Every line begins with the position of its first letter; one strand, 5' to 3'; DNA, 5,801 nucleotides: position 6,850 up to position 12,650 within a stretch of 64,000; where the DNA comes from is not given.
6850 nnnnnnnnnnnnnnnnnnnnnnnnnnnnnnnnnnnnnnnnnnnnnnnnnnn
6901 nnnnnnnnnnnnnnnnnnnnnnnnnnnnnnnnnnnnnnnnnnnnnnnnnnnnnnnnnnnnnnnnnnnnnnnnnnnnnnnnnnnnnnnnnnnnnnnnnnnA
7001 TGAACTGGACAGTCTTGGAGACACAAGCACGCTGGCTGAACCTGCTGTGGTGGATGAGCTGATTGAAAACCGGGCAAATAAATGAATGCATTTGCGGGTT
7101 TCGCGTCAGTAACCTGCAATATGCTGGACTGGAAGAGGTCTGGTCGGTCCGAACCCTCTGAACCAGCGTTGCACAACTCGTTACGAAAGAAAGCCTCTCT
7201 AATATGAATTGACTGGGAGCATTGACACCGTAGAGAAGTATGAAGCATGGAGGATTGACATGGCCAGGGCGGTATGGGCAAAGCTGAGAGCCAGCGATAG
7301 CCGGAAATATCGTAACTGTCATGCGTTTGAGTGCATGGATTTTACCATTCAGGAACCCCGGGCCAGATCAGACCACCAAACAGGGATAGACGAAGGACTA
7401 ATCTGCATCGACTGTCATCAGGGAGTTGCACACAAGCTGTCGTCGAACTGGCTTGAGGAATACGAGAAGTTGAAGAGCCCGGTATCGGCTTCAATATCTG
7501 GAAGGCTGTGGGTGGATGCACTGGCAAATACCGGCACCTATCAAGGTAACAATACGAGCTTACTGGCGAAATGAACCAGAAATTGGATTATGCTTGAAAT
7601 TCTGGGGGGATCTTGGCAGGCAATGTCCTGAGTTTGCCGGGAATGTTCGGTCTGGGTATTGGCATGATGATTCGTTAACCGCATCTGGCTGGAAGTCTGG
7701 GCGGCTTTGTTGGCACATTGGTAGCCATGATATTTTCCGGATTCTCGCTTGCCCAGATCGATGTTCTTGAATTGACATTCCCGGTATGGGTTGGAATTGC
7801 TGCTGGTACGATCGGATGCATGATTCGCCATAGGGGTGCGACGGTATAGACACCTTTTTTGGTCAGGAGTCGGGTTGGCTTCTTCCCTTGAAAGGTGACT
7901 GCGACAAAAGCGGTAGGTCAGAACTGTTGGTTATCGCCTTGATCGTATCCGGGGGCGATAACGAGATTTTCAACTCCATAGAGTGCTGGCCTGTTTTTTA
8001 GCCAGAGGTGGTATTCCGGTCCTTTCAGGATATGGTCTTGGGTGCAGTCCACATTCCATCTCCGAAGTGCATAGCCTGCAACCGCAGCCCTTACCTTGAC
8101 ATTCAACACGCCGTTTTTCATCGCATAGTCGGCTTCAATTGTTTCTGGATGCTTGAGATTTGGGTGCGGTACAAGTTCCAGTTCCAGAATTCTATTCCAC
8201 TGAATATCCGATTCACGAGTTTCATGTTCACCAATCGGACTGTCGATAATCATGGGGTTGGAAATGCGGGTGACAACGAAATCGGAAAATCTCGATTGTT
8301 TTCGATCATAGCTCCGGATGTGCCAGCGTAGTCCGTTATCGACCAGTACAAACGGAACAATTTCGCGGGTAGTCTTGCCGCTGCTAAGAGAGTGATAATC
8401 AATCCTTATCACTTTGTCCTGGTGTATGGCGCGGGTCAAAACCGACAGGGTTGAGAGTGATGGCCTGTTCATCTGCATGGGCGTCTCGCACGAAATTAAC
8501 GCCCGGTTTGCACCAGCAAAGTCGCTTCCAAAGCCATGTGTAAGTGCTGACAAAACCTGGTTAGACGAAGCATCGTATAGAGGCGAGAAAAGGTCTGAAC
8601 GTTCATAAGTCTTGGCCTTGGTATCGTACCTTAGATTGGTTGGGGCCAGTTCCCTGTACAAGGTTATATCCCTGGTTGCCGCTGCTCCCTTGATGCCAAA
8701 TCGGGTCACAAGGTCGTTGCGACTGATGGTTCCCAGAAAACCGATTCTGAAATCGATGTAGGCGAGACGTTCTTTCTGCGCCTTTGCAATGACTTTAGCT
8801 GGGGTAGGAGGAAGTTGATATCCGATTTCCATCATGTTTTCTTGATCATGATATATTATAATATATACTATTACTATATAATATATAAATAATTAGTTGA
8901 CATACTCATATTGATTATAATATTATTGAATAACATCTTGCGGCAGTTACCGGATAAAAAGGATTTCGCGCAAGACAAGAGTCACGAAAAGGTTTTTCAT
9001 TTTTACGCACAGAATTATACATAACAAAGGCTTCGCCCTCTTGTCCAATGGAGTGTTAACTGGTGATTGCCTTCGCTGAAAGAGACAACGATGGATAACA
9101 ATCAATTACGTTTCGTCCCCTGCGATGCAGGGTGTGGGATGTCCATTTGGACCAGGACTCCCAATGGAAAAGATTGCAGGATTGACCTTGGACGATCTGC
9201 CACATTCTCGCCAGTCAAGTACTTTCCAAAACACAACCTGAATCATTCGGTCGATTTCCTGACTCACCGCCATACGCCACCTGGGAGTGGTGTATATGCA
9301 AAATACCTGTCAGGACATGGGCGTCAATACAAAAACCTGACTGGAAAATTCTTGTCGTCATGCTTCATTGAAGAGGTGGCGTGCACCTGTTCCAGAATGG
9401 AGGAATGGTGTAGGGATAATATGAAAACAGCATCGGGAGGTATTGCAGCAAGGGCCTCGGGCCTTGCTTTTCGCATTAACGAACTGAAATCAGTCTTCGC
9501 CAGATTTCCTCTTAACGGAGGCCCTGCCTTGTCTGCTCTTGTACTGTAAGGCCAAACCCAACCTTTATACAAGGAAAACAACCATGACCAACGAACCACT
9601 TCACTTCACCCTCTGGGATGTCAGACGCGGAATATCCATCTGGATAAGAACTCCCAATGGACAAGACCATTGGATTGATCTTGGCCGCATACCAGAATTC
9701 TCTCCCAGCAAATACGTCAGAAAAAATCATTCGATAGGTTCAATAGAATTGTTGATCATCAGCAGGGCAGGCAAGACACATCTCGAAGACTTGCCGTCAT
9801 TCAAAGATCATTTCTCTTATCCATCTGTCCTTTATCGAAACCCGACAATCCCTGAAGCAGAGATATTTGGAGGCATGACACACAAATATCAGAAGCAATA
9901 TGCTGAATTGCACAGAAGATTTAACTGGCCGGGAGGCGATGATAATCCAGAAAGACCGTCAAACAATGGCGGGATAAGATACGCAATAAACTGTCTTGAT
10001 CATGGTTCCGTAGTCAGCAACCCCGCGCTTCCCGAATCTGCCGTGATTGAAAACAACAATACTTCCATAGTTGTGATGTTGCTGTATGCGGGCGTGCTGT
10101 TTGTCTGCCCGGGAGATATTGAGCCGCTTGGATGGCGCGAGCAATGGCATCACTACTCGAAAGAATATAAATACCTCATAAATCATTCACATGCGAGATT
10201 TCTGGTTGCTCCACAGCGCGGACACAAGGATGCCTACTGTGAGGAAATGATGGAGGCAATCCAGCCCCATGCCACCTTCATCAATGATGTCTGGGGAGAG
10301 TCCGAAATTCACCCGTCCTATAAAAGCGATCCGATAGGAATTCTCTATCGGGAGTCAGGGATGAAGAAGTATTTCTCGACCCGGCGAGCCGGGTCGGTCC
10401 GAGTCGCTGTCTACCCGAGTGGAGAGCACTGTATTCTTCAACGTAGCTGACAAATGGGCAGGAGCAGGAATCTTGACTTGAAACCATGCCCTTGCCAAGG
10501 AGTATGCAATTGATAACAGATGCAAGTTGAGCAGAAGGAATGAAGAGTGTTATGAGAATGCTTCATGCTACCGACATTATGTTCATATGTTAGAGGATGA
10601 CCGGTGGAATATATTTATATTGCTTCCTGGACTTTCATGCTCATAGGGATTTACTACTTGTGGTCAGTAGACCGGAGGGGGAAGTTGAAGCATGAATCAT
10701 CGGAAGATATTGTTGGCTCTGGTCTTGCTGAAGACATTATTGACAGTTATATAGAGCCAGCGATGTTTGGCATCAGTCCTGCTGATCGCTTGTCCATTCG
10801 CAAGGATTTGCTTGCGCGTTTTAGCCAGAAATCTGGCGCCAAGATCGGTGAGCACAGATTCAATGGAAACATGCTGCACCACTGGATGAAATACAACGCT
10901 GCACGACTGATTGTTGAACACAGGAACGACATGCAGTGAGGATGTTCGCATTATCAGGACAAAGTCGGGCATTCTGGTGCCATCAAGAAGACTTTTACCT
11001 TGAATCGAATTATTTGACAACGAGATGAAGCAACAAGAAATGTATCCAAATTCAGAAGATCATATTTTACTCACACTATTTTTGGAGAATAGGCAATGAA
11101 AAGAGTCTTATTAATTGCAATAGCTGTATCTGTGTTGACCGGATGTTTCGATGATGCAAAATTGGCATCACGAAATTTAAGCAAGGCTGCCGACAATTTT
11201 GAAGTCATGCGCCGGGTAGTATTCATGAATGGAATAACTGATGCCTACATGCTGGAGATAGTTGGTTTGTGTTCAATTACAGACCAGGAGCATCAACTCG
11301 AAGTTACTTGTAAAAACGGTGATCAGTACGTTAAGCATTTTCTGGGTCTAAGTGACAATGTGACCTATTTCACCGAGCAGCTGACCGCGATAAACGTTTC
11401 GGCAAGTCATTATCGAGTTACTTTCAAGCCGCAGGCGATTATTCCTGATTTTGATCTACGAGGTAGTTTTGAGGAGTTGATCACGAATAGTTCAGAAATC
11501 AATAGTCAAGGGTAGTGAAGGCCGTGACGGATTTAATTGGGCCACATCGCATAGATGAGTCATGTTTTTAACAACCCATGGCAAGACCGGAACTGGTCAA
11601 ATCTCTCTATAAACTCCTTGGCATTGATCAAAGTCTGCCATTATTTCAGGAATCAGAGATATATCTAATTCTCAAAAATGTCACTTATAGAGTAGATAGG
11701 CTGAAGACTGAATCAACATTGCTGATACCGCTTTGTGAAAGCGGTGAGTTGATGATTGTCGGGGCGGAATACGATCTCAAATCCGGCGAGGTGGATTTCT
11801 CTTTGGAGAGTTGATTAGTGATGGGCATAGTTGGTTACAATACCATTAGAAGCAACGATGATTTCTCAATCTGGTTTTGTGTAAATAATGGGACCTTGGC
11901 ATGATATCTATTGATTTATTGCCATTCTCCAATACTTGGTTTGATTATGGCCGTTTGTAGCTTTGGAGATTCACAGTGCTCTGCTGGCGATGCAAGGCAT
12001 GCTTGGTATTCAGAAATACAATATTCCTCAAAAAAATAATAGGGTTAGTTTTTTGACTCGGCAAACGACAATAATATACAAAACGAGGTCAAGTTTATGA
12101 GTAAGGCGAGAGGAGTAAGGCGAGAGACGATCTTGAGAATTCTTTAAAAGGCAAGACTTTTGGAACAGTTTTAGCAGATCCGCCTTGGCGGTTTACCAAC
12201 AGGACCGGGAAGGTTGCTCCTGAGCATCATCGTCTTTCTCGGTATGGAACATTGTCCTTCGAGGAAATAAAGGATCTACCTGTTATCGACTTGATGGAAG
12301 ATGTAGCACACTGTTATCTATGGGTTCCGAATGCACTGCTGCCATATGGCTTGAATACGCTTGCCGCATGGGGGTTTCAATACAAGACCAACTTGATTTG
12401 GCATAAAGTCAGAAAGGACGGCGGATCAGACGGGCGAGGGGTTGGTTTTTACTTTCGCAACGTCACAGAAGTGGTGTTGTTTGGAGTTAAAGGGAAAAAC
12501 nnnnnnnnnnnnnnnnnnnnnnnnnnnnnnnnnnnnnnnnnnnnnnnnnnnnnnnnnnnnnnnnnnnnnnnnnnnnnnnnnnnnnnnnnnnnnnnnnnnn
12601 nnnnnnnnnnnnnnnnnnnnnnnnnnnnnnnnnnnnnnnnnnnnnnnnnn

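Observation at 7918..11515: Divergent BrxR/CapW-like WYL regulator facing an uncharacterised four-gene cluster: candidate novel regulated defence/exclusion module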

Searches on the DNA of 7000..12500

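Call 42: search_rna_families(source=window, start=7000, end=12500, threshold=evalue, max_evalue=1)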
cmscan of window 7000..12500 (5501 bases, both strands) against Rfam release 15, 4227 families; matches with E-value up to 1: 1.
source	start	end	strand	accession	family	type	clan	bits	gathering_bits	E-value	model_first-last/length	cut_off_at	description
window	8737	8878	-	RF00372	sroH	Gene; sRNA;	-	18.6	80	0.28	1-161/161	no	sroH RNA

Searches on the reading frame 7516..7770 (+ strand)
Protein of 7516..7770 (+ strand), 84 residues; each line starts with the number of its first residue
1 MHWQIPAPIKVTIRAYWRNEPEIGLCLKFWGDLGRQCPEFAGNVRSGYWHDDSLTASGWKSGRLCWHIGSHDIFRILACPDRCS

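Call 45: search_protein_families(library=pfam, proteins=[window:7516-7770:+], max_evalue=1)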
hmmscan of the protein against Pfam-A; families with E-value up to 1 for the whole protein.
window:7516-7770:+ (84 aa): 1 family
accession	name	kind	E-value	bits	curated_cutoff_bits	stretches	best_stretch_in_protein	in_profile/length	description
PF16151.10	DUF4859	-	0.16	12.3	22.6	1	45-74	60-89/120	Domain of unknown function (DUF4859)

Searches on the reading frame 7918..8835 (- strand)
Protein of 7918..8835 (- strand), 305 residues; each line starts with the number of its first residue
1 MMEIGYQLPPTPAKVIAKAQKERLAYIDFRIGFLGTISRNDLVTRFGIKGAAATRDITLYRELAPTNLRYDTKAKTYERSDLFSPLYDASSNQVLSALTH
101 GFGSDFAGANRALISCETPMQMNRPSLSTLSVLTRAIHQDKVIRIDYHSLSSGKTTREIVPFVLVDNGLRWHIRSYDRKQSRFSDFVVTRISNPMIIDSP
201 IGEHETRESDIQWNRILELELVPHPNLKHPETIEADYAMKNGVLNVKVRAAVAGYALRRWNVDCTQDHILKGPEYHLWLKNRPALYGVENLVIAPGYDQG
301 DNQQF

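Call 3: search_protein_families(library=pfam, proteins=[window:7918-8835:-], max_evalue=0.1)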
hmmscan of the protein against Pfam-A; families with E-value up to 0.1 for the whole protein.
window:7918-8835:- (305 aa): 1 family
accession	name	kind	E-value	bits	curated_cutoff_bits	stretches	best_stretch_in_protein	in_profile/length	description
PF13280.12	WYL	-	3.3e-11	43.4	21.8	1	129-193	2-67/70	WYL domain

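Call 4: search_protein_families(library=padloc, proteins=[window:7918-8835:-], max_evalue=0.1)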
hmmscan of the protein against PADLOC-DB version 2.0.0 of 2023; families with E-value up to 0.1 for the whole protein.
window:7918-8835:- (305 aa): 2 families
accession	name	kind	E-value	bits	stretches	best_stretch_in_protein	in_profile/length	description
PDLC01457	WYL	-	5.7e-17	60.1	1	114-258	111-207/229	"CAS-I,CAS-II,CAS-III,CAS-IV,CAS-V,CAS-VI; associated_signaling"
PDLC01652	WYL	-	2.1e-08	32.7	1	127-216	17-93/162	"CAS-I,CAS-II,CAS-III,CAS-IV,CAS-V,CAS-VI; associated_signaling"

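Call 5: search_protein_families(library=ncbifam, proteins=[window:7918-8835:-], max_evalue=0.1)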
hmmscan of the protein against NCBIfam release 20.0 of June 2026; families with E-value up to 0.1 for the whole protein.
window:7918-8835:- (305 aa): 0 families

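Call 6: search_protein_families(library=phrogs, proteins=[window:7918-8835:-], max_evalue=0.1)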
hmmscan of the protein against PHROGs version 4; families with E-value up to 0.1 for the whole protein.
window:7918-8835:- (305 aa): 1 family
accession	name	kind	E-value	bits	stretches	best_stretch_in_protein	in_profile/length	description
phrog_13105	-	unknown function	1.5e-07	32.3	1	121-208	140-228/239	-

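Call 44: search_solved_structures(query=window:7918-8835:-, max_evalue=0.01)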
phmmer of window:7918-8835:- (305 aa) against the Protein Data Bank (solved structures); distinct sequences matched with E-value up to 0.01: 8.
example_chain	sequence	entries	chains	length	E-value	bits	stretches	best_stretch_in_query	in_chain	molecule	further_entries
7qfz_A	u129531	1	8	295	3.1e-90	305.6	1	14-299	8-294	WYL domain-containing protein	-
7tb5_A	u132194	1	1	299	6.5e-33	117.4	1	19-284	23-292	WYL domain-containing protein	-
9c5g_A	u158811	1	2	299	4.1e-28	101.6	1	20-264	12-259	CapW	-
7tb6_A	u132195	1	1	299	2.7e-24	89.1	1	18-265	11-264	S. maltophilia CapW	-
7t8k_A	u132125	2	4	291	2.5e-21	79.4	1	32-268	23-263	BrxR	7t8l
7p5x_AY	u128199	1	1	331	2.3e-05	27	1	63-203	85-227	Transcriptional regulator-like protein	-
9fnd_X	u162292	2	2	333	2.3e-05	27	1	63-203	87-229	Transcriptional regulator-like protein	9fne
6sj9_A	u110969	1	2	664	0.0011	21.5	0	127-192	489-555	Proteasome accessory factor B/C (PafBC)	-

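Call 45: search_protein_families(library=pfam, proteins=[window:7918-8835:-], max_evalue=1)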
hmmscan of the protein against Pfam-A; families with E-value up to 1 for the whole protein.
window:7918-8835:- (305 aa): 1 family
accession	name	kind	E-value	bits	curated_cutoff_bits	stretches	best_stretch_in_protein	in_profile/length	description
PF13280.12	WYL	-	3.3e-11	43.4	21.8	1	129-193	2-67/70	WYL domain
